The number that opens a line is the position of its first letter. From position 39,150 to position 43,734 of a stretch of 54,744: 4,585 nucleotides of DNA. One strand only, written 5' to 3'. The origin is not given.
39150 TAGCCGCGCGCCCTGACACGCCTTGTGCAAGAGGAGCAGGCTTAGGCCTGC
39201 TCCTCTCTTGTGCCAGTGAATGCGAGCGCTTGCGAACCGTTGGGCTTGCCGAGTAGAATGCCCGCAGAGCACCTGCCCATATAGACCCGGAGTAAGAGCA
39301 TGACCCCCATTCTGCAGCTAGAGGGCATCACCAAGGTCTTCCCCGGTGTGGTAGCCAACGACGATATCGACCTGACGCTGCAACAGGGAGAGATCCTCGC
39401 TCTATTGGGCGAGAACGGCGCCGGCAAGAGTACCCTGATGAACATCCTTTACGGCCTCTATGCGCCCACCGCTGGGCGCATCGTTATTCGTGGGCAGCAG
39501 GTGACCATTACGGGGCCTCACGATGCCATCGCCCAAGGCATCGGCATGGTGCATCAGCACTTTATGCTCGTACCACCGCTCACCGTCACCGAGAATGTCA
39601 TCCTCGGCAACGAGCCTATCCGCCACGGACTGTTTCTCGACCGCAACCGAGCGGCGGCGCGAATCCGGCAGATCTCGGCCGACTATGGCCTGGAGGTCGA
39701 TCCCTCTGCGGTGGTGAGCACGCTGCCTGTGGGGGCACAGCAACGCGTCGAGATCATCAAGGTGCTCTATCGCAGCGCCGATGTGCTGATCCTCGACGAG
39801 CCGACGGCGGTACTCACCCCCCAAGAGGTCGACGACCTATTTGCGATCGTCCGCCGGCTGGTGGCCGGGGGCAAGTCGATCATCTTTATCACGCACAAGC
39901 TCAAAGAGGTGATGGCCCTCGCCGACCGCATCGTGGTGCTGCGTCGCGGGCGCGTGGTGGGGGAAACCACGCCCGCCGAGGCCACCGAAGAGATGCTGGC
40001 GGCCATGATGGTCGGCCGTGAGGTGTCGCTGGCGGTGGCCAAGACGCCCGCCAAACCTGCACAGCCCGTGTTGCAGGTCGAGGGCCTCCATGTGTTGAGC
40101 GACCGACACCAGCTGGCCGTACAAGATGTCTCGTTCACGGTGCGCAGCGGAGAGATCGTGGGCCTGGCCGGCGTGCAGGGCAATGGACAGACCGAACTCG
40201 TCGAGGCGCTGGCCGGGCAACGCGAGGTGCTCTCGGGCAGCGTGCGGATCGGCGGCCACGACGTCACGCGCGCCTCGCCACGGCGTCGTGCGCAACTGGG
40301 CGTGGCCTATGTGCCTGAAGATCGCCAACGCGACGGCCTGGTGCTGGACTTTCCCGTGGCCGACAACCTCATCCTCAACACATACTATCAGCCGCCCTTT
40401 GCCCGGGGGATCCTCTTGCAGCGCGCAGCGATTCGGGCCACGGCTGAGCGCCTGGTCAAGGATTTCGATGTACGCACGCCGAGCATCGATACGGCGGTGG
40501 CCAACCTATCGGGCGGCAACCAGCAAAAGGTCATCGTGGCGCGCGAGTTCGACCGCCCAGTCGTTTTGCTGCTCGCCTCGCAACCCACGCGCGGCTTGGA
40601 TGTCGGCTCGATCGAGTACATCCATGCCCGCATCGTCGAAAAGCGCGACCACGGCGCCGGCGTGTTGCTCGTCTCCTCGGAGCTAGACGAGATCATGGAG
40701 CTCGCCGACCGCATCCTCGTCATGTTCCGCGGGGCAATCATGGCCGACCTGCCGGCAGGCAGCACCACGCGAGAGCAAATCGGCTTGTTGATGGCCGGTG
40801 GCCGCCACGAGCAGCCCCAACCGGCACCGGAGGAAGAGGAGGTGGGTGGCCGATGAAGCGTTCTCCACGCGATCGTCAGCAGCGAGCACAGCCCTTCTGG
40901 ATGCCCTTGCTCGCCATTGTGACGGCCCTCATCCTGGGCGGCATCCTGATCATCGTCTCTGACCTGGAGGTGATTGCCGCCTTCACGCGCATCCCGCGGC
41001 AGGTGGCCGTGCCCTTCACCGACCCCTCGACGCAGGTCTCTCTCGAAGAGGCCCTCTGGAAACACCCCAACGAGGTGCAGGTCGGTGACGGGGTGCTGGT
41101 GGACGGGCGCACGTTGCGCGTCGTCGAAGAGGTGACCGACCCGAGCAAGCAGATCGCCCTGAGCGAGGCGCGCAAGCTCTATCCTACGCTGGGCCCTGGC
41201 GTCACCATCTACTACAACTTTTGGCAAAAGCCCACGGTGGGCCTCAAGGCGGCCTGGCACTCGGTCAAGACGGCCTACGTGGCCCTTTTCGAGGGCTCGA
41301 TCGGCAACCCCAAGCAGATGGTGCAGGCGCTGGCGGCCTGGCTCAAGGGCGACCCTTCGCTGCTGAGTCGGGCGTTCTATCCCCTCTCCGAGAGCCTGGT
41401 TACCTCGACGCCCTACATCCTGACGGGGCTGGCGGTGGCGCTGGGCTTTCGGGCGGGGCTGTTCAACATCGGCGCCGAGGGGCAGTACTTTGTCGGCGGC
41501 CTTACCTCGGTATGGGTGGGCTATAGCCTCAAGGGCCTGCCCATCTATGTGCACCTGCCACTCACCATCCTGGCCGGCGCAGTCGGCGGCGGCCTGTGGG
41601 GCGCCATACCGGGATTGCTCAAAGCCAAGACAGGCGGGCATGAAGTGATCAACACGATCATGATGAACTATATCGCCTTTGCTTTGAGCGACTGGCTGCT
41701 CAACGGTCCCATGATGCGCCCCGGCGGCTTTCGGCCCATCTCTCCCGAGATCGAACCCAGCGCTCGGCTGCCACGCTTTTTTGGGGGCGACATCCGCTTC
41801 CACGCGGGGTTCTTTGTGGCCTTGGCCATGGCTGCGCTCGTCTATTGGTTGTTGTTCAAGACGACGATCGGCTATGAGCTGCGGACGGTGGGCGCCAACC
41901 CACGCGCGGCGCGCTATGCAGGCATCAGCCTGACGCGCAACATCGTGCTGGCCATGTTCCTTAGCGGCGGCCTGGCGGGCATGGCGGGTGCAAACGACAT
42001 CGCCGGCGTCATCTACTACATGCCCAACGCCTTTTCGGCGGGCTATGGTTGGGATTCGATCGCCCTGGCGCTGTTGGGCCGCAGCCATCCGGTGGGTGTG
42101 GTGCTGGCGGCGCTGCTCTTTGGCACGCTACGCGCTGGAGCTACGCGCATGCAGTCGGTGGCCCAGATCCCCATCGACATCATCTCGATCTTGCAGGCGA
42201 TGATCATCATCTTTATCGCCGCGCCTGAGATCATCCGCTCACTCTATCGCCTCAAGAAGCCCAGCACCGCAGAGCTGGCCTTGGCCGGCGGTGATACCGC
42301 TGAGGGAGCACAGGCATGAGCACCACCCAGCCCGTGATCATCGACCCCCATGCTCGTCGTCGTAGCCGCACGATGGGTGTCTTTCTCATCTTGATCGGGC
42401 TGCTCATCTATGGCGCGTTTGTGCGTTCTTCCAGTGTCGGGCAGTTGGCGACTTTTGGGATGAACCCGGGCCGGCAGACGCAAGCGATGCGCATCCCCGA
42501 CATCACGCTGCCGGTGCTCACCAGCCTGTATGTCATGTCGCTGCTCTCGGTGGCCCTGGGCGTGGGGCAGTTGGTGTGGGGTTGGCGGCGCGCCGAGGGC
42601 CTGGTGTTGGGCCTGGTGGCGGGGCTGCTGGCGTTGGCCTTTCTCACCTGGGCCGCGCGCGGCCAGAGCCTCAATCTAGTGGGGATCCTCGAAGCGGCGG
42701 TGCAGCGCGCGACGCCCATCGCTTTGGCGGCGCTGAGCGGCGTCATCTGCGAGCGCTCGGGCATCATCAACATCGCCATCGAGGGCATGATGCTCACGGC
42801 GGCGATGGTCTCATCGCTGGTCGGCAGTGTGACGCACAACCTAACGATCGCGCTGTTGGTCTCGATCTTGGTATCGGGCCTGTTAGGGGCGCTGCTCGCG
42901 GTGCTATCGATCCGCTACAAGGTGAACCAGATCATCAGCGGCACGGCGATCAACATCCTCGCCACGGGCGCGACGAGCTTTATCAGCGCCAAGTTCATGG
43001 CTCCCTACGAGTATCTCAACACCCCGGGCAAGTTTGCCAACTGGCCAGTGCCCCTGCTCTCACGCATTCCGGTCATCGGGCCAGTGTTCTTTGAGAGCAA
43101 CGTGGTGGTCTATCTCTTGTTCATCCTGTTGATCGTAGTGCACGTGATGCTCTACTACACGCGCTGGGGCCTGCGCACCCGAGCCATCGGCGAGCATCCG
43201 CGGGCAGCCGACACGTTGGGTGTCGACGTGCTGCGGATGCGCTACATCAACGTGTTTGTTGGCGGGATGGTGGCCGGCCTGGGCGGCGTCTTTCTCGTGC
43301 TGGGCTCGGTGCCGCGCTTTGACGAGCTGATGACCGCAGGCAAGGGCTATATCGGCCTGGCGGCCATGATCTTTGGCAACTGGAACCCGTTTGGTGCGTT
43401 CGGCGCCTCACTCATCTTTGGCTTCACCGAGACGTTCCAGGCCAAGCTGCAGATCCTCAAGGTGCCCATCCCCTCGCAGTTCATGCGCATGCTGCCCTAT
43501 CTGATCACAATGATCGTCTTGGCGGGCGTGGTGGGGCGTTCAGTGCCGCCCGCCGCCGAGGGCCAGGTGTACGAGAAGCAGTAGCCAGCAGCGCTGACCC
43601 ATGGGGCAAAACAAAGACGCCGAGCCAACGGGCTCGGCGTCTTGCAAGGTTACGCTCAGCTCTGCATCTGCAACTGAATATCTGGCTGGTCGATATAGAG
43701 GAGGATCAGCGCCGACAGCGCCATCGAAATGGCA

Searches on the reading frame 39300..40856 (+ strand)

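Call 5: search_protein_families(library=pfam, proteins=[window:39300-40856:+], max_evalue=0.001)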
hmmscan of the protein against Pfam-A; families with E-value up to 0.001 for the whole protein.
window:39300-40856:+ (518 aa): 3 families
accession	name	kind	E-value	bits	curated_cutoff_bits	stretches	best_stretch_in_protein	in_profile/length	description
PF00005.33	ABC_tran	-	1.1e-50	172.2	25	2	21-170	2-137/137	ABC transporter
PF13304.12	AAA_21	-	0.0001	23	27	0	32-53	1-22/304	AAA domain, putative AbiEii toxin, Type IV TA system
PF03193.22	RsgA_GTPase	-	0.0001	22.6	30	0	26-52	103-128/174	RsgA GTPase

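Call 92: search_protein_families(library=ncbifam, proteins=[window:39300-40856:+], max_evalue=0.00001)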
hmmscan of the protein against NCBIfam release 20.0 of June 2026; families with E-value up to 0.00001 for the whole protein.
window:39300-40856:+ (518 aa): 189 families (the best 25 are shown)
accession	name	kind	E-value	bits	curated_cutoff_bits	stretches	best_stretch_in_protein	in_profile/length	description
NF047930.1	ABC_ATP_B6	equivalog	2.8e-158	527.7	670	1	3-500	1-510/510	putative B6 ABC transporter ATP-binding protein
NF010069.0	PRK13549.1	equivalog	1.2e-127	426.5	699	1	2-494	3-497/513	xylose ABC transporter ATP-binding protein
NF008442.0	PRK11288.1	equivalog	3.8e-124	414.7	689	1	2-494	5-491/504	L-arabinose ABC transporter ATP-binding protein AraG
NF008030.0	PRK10762.1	equivalog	1.1e-122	410.3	745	1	1-494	1-487/501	ribose ABC transporter ATP-binding protein RbsA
NF041861.1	YtfR_transport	equivalog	3.9e-118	394.9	850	1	4-493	1-485/492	galactofuranose ABC transporter, ATP-binding protein YtfR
NF040905.2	GguA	equivalog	2.9e-115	385.5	810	1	4-494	1-496/500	multiple monosaccharide ABC transporter ATP-binding protein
TIGR02633.1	xylG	equivalog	1.8e-111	373.1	723.65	1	4-494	1-495/500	D-xylose ABC transporter ATP-binding protein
NF008215.0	PRK10982.1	equivalog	5.1e-111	371.7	828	1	4-494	13-498/506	galactose/methyl galactoside ABC transporter ATP-binding protein MglA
NF011967.0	PRK15439.1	equivalog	1.4e-109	366.8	586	1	2-495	9-496/510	autoinducer 2 ABC transporter ATP-binding protein LsrA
NF007253.0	PRK09700.1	equivalog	1.7e-107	360.1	772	1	1-493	2-501/510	D-allose ABC transporter ATP-binding protein AlsA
TIGR01188.1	drrA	subfamily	3.2e-64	217.1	312.45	2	12-236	1-219/302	daunorubicin resistance ABC transporter, ATP-binding protein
TIGR03864.1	PQQ_ABC_ATP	hypoth_equivalog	1.2e-61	208.2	302.25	2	5-232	2-223/236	ABC transporter, ATP-binding subunit, PQQ-dependent alcohol dehydrogenase system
TIGR03410.1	urea_trans_UrtE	equivalog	1.1e-59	201.7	285.8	2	6-236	2-227/230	urea ABC transporter ATP-binding subunit UrtE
TIGR02857.1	CydD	equivalog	1.4e-59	202.5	435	2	5-214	322-529/529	thiol reductant ABC exporter subunit CydD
TIGR04406.1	LPS_export_lptB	equivalog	1.8e-58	197.6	240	2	5-231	2-225/239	LPS export ABC transporter ATP-binding protein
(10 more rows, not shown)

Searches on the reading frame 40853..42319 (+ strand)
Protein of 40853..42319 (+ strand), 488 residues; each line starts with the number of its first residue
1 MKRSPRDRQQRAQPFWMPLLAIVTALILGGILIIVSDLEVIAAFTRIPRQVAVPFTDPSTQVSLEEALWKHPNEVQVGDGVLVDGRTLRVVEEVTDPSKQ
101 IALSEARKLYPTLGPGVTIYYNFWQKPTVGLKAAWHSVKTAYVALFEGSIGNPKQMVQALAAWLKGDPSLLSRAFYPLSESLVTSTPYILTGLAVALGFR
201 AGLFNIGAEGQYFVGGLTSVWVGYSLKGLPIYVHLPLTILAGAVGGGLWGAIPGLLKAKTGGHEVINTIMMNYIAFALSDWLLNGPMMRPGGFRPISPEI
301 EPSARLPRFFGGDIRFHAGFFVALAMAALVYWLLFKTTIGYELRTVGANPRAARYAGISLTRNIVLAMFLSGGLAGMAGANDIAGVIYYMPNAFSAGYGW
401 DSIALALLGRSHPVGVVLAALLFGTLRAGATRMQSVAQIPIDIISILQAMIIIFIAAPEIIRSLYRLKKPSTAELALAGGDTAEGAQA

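Call 5: search_protein_families(library=pfam, proteins=[window:40853-42319:+], max_evalue=0.001)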
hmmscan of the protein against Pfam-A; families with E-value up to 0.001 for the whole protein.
window:40853-42319:+ (488 aa): 2 families
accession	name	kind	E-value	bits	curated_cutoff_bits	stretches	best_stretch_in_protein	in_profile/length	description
PF02653.21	BPD_transp_2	-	1.6e-46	159.1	26.8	1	179-455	3-268/269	Branched-chain amino acid transport system / permease component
PF08529.16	NusA_N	-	2.1e-06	28.4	23.8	0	87-123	58-94/119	NusA N-terminal domain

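Call 92: search_protein_families(library=ncbifam, proteins=[window:40853-42319:+], max_evalue=0.00001)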
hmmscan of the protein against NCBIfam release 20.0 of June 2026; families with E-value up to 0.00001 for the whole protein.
window:40853-42319:+ (488 aa): 5 families
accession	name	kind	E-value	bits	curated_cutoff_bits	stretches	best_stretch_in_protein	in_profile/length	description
NF047929.1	ABC_B6_perm_2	equivalog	1.3e-49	169.1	400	1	178-466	46-333/337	putative B6 ABC transporter permease subunit 2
NF047928.1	ABC_B6_perm_1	equivalog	4.2e-17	62.2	465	1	178-454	14-287/311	putative B6 ABC transporter permease subunit 1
TIGR03409.1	urea_trans_UrtB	equivalog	3e-08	33.7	250.3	1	320-457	148-281/291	urea ABC transporter permease subunit UrtB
NF007014.0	PRK09478.1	equivalog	3.1e-08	33.3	386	1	235-431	105-304/336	galactose/methyl galactoside ABC transporter permease MglC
NF011961.0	PRK15432.1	equivalog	9.2e-06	25.1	388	1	321-411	164-253/344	autoinducer 2 ABC transporter permease LsrC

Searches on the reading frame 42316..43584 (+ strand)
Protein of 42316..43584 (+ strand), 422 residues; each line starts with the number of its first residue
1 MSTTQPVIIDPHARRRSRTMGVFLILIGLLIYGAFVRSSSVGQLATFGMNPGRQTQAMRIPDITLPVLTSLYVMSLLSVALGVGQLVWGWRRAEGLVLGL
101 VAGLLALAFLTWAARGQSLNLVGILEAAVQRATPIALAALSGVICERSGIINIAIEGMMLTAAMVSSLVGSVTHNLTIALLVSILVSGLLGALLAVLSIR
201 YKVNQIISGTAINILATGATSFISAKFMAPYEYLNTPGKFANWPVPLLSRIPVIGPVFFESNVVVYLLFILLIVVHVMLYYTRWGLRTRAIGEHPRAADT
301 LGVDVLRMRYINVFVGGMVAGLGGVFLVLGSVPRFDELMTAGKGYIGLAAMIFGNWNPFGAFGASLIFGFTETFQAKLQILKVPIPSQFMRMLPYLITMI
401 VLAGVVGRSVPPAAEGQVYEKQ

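Call 5: search_protein_families(library=pfam, proteins=[window:42316-43584:+], max_evalue=0.001)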
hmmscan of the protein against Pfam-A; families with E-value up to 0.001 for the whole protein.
window:42316-43584:+ (422 aa): 1 family
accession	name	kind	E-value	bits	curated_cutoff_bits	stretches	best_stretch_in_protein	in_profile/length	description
PF02653.21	BPD_transp_2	-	6.8e-44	150.5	26.8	1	129-402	6-269/269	Branched-chain amino acid transport system / permease component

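Call 92: search_protein_families(library=ncbifam, proteins=[window:42316-43584:+], max_evalue=0.00001)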
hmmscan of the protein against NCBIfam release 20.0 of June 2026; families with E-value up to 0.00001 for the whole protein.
window:42316-43584:+ (422 aa): 4 families
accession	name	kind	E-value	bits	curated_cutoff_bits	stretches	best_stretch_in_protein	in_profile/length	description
NF047928.1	ABC_B6_perm_1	equivalog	7.6e-50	169.8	465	1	121-421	10-308/311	putative B6 ABC transporter permease subunit 1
NF047929.1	ABC_B6_perm_2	equivalog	3.7e-13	49.3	400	1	123-335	44-257/337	putative B6 ABC transporter permease subunit 2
TIGR03409.1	urea_trans_UrtB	equivalog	1.3e-09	38.1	250.3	1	146-328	26-211/291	urea ABC transporter permease subunit UrtB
NF008441.0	PRK11285.1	equivalog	4.8e-07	29.2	378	1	115-328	50-245/333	L-arabinose ABC transporter permease AraH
